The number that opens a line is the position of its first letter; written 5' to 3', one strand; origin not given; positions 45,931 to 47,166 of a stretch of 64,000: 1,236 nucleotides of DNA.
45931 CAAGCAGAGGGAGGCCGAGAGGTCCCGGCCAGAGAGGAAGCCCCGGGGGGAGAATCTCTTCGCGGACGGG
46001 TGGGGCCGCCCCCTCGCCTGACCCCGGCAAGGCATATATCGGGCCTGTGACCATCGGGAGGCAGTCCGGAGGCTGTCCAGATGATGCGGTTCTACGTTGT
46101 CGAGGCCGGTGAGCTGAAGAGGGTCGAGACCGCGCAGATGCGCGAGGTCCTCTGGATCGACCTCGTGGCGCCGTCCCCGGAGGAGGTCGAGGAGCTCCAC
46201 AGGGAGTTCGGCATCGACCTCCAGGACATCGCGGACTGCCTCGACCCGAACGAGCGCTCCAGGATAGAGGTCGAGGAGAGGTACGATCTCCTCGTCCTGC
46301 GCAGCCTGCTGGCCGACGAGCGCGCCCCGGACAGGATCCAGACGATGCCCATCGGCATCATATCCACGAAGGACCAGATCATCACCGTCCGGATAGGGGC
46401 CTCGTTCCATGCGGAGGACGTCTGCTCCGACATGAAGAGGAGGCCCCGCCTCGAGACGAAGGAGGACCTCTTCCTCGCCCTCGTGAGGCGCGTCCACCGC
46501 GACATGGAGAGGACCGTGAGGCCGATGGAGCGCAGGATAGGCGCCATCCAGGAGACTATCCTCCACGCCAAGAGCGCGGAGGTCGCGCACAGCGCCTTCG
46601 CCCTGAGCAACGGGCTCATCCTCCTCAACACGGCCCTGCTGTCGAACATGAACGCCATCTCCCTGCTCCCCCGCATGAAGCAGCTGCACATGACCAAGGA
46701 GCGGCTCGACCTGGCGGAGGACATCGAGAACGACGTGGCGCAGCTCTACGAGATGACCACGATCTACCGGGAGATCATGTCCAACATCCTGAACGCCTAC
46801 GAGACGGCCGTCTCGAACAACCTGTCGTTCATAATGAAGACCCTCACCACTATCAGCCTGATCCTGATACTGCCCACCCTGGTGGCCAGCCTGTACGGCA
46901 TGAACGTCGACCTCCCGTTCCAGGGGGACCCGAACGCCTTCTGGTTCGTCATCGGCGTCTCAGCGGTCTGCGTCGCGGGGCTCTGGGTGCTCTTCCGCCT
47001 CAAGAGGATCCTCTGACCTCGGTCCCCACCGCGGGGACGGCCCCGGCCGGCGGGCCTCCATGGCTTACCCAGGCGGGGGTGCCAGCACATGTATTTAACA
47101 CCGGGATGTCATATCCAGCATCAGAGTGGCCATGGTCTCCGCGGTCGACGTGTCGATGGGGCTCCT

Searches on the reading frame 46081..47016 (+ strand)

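Call 30: search_protein_families(library=pfam, proteins=[window:46081-47016:+], max_evalue=0.00001)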
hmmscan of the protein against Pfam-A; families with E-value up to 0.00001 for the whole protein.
window:46081-47016:+ (311 aa): 1 family
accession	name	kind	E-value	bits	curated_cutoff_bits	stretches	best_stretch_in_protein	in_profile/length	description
PF01544.23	CorA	-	5.5e-59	200.3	27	1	22-306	3-291/292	CorA-like Mg2+ transporter protein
